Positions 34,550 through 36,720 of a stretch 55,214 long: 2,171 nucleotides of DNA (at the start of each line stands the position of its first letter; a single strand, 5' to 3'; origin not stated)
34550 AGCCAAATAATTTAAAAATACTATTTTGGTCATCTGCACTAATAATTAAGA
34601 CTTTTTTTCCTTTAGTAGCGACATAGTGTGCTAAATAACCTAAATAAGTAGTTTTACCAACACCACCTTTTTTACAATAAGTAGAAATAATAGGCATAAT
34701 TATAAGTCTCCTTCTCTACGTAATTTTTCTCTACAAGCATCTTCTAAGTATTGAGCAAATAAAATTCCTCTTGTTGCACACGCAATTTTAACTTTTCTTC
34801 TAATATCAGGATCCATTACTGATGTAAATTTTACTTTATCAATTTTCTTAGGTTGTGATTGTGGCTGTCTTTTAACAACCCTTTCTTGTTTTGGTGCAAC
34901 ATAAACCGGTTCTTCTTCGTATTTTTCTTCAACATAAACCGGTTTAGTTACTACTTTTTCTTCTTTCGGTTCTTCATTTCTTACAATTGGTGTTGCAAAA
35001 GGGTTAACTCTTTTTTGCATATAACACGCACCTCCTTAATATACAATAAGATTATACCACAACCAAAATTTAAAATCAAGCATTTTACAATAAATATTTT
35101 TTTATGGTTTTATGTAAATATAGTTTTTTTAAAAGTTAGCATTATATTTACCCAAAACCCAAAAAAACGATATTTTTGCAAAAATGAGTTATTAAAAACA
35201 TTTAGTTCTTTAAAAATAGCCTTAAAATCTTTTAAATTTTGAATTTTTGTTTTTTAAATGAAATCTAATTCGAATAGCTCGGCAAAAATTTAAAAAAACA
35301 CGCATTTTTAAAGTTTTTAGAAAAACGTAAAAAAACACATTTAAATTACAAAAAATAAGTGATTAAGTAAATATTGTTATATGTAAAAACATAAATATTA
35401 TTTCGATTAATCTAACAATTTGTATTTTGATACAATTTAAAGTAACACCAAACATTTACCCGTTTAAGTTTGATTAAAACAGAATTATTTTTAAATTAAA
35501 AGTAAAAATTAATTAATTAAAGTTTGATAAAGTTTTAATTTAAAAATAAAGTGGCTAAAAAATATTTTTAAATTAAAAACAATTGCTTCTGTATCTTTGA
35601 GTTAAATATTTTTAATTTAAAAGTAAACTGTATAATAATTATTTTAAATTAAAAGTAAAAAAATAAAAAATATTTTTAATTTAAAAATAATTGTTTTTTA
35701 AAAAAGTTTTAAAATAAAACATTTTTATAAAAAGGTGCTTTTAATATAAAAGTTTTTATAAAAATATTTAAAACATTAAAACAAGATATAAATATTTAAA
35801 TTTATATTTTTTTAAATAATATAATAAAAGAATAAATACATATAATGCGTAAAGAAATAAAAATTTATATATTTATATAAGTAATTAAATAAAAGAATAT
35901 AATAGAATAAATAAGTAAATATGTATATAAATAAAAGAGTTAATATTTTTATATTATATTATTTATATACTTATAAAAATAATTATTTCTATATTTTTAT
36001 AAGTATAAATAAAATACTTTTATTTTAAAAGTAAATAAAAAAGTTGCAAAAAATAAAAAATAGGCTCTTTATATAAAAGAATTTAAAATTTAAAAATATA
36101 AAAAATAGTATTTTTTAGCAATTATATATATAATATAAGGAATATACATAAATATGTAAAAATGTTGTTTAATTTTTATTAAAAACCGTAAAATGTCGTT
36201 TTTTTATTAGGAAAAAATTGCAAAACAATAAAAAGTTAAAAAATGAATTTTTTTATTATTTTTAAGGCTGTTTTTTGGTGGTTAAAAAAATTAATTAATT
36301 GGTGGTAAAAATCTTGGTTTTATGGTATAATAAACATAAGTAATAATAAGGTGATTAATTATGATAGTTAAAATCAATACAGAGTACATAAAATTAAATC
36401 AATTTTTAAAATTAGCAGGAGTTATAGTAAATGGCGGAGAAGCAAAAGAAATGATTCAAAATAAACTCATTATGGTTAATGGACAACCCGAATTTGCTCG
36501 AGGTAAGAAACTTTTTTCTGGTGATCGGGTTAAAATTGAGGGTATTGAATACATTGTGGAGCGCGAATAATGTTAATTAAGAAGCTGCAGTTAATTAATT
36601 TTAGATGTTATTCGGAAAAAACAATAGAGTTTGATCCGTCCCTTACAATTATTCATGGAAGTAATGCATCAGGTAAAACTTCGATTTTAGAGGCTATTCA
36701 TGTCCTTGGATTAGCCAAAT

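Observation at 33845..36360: Plasmid-type ParA plus RHH operon and a repeat-bearing AT-rich tract inserted between dnaN and yaaA-recF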

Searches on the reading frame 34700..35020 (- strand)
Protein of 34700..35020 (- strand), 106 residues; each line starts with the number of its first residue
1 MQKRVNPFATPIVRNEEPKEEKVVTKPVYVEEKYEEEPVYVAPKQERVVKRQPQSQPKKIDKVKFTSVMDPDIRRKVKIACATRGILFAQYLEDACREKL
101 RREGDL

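Call 4: search_protein_families(library=pfam, proteins=[window:34700-35020:-], max_evalue=0.1)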
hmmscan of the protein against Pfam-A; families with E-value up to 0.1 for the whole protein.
window:34700-35020:- (106 aa): 2 families
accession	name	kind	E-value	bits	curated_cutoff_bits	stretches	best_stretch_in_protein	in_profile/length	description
PF23807.1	RHH_10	-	0.0021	18.7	27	1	49-93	10-54/84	Ribbon-helix-helix protein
PF02753.23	PapD_C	-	0.08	13.7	22.8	0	32-69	21-56/63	Pili assembly chaperone PapD, C-terminal domain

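Call 36: find_homologous_proteins(query=window:34700-35020:-, max_evalue=0.01)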
Query window:34700-35020:- (106 aa): 36 proteins with E <= 0.01 among 36 candidates.
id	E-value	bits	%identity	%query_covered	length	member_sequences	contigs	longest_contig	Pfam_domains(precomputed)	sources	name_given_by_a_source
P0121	5.8e-56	205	93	100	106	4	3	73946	-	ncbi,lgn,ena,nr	ncbi:MAG: hypothetical protein IJX78_02300 [Bacilli bacterium]|nr:hypothetical protein [Bacilli bact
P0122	9.4e-53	195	89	100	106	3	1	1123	-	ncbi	-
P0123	5.0e-51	189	89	100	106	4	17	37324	-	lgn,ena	-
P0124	9.2e-51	188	88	100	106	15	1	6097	-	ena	-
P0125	2.8e-50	187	84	100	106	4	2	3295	-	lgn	-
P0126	2.2e-49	184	84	100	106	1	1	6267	-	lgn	-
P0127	2.5e-49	184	84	100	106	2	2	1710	-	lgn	-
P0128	3.1e-49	183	86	100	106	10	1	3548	-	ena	-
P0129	4.0e-49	183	84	100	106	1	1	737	-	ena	-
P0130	9.8e-49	182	84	100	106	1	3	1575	-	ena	-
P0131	7.0e-48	179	83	100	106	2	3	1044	-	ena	-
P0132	1.3e-47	178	82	100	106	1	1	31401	-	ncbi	-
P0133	1.7e-43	165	78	100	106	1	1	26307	-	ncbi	-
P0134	1.2e-35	140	67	100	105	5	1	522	-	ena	-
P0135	5.9e-35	138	71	100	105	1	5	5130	-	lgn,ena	-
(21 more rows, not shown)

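Call 40: search_solved_structures(query=A2, max_evalue=10, show_alignments=3)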
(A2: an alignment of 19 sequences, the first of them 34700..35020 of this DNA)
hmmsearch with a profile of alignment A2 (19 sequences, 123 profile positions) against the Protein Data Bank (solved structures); distinct sequences matched with E-value up to 10: 2.
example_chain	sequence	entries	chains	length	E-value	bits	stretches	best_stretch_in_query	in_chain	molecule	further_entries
2kel_A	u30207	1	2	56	0.00065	23.5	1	70-119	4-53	Uncharacterized protein 56B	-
7ju4_v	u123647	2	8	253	0.39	14.5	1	59-106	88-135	28 kDa inner dynein arm light chain, axonemal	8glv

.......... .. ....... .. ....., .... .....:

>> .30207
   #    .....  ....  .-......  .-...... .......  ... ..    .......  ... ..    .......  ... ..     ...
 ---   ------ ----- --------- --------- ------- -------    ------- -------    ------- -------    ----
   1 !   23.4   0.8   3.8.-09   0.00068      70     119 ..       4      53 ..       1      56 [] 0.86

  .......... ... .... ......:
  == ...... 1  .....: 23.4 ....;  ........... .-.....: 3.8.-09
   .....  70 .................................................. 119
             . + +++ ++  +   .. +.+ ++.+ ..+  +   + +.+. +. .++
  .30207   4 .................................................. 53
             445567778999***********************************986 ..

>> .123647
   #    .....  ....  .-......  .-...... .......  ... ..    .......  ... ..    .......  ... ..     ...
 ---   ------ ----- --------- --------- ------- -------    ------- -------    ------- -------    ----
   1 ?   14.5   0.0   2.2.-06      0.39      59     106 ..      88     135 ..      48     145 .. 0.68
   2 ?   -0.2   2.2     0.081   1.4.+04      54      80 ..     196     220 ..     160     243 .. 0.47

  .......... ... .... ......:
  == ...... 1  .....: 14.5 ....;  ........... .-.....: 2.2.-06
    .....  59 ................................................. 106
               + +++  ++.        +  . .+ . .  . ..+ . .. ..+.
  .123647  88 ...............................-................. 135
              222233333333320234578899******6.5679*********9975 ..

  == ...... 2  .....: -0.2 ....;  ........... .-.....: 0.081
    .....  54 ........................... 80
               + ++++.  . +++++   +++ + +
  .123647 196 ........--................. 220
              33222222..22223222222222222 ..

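Call 46: predict_structure(alignment_id=A2)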
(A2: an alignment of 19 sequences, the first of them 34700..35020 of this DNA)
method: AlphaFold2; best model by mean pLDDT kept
length: 106 residues; sequences in the alignment: 19
mean_pLDDT: 68.8   pTM: 0.29
mean pLDDT of the five models: 68.8, 67.2, 65.9, 65.7, 62.3
residues with pLDDT >= 90: 0; 70-90: 53; 50-70: 48; < 50: 5
segments of 3 or more residues with pLDDT < 50: none
pLDDT, mean of each block of 10 residues (from residue 1): 69 61 54 55 69 72 62 82 81 81 73
secondary structure, 60 per line:
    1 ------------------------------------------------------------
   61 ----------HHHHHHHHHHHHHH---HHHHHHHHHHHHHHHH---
elements in order: H71-84 H88-103

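Call 48: search_protein_representatives(alignment_id=A2)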
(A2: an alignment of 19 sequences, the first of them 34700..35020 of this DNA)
Query: 19 sequences, 123 profile positions. Proteins with E-value up to 0.001 (for the whole library): 76; up to 1e-10: 49; up to 1e-30: 6. The best 76 are listed.
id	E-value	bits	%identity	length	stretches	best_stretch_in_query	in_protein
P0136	4.4e-39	150.0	-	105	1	6-122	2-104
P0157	1.7e-35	138.5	-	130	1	1-123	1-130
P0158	1.5e-33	132.1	-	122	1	1-123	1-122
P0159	5.4e-33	130.4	-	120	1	1-122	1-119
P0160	7.2e-32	126.7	-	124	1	1-123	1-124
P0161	5.0e-31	124.0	-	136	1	1-121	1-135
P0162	1.2e-30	122.8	-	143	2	39-122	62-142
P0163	6.5e-29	117.2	-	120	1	5-123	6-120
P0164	1.3e-28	116.3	-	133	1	1-122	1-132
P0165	3.0e-28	115.1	-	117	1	6-121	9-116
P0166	5.3e-28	114.2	-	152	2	13-122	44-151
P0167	7.0e-28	113.9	-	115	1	6-123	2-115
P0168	1.1e-27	113.2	-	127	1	1-122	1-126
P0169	2.1e-27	112.3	-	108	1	2-122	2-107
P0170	5.8e-27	110.9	-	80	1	47-123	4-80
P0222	8.2e-07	45.8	-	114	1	27-122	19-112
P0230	6.3e-04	36.5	-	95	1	54-122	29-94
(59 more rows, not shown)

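Call 51: fold_search(model_id=the predicted structure, library=pdb)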
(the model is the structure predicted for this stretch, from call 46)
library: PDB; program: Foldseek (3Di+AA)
matches with E <= 10: 3; with E <= 0.001: 0
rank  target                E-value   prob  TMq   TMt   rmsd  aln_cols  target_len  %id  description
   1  8c24_E                7.0e+00  0.33  0.32  0.63   3.0        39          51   18  ParDE1 toxin-antitoxin complex from Mycobacterium tuberculosis (rv1960c-rv1959c) (released 2023-12-20)
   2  1zx3                  7.5e+00  0.12  0.29  0.35  11.9        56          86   18  Structure of NE0241 Protein of Unknown Function from Nitrosomonas europaea (released 2005-07-19)
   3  3h87_C                9.2e+00  0.09  0.23  0.32   3.6        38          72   16  Rv0301 Rv0300 Toxin Antitoxin Complex from Mycobacterium tuberculosis (released 2009-05-05)

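Call 61: search_protein_families(library=ncbifam, proteins=[window:34700-35020:-], max_evalue=0.01)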
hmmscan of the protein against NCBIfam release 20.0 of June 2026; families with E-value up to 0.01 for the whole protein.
window:34700-35020:- (106 aa): 0 families

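Call 93: find_encoding_contigs(protein=P0222, flank=8000, max_places=2)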
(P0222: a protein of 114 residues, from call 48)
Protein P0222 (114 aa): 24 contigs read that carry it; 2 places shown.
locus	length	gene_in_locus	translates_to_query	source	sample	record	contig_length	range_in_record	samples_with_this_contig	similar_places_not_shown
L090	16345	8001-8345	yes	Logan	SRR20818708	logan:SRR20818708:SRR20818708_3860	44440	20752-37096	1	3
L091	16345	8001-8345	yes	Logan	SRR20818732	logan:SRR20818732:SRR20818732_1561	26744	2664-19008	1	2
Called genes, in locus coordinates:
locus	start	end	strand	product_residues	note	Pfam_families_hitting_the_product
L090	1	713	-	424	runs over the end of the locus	PF02403:Seryl_tRNA_N, PF00587:tRNA-synt_2b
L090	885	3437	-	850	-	PF00521:DNA_topoisoIV, PF03989:DNA_gyraseA_C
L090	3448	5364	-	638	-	PF02518:HATPase_c, PF00204:DNA_gyraseB, PF01751:Toprim, PF00986:DNA_gyraseB_C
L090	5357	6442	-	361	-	PF02463:SMC_N, PF13175:AAA_15, PF13476:AAA_23, PF13304:AAA_21 (weak)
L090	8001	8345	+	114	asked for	-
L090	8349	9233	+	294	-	PF01656:CbiA (weak), PF02374:ArsA_ATPase (faint), PF06564:CBP_BcsQ (weak), PF13614:AAA_31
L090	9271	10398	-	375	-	PF00712:DNA_pol3_beta, PF02767:DNA_pol3_beta_2, PF02768:DNA_pol3_beta_3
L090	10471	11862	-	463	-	PF00308:Bac_DnaA, PF01695:IstB_IS21, PF00004:AAA (faint), PF08299:Bac_DnaA_C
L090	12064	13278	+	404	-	PF02368:Big_2, PF22359:Big-like (weak), PF04231:Endonuclease_1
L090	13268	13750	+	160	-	-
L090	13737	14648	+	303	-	-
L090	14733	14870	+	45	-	PF00468:Ribosomal_L34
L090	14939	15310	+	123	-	PF00825:Ribonuclease_P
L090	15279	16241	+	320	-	PF02096:60KD_IMP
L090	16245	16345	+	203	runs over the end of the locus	PF13083:KH_KhpA-B (weak), PF01424:R3H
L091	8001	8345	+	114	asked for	-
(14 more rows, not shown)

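Call 94: find_encoding_contigs(protein=P0230, flank=8000, max_places=2)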
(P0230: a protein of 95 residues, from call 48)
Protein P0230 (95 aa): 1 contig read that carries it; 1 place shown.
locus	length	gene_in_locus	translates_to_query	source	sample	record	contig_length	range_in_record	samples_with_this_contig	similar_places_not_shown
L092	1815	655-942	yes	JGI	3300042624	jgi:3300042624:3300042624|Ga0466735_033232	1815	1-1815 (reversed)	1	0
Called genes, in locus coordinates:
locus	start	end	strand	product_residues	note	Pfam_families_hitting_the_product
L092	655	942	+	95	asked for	-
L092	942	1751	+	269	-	PF01656:CbiA (weak), PF02374:ArsA_ATPase (weak), PF06564:CBP_BcsQ (weak), PF10609:ParA (weak), PF13614:AAA_31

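Call 98: search_protein_families(library=pfam, alignment_id=A3, max_evalue=0.01)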
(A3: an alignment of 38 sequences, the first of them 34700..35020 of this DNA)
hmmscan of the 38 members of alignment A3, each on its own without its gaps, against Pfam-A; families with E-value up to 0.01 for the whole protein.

A. member 1, window:34700-35020:- (106 aa): 1 family
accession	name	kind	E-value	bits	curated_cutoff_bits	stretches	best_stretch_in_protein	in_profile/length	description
PF23807.1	RHH_10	-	0.0021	18.7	27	1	49-93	10-54/84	Ribbon-helix-helix protein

B. families by the number of members that match (of 38 scanned): 8 families
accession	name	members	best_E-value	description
PF21432.3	56B_RHH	9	6e-08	56B-like, Ribbon-helix-helix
PF23807.1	RHH_10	6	0.00025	Ribbon-helix-helix protein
PF12651.13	RHH_3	5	2.6e-07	Ribbon-helix-helix domain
PF07764.18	Omega_Repress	2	2.5e-05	Omega Transcriptional Repressor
PF05534.18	HicB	2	0.0045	HicB family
PF01402.27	RHH_1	1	0.0011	Ribbon-helix-helix protein, copG family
PF13097.11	CENP-U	1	0.0049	CENP-A nucleosome associated complex (NAC) subunit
PF20223.3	DUF6582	1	0.0098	Family of unknown function (DUF6582)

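Call 99: search_solved_structures(query=A3, max_evalue=1, show_alignments=0)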
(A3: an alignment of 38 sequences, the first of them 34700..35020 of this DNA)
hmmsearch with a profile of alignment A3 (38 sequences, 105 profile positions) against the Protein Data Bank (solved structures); distinct sequences matched with E-value up to 1: 1.
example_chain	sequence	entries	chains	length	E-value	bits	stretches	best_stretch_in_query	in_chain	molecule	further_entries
2kel_A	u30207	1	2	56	9.3e-10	42.5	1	51-101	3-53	Uncharacterized protein 56B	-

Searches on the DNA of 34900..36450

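Call 63: search_rna_families(source=window, start=34900, end=36450, threshold=evalue, max_evalue=1)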
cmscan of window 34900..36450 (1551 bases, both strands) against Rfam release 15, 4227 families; matches with E-value up to 1: 0.
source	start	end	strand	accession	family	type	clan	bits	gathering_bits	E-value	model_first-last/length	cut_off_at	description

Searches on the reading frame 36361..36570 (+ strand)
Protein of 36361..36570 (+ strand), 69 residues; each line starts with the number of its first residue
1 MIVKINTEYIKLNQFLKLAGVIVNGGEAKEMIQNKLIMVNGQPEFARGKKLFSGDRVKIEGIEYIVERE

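Call 4: search_protein_families(library=pfam, proteins=[window:36361-36570:+], max_evalue=0.1)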
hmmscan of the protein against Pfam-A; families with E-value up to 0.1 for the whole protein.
window:36361-36570:+ (69 aa): 3 families
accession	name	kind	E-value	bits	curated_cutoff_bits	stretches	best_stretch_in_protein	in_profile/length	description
PF13275.11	S4_2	-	1.5e-24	86.1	24.6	1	3-66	1-64/65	S4 domain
PF01479.30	S4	-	0.00085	19.4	22.8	1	12-43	3-34/48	S4 domain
PF22421.1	SYY_C-terminal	-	0.011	16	27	1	3-43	12-52/83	Tyrosine--tRNA ligase SYY-like C-terminal domain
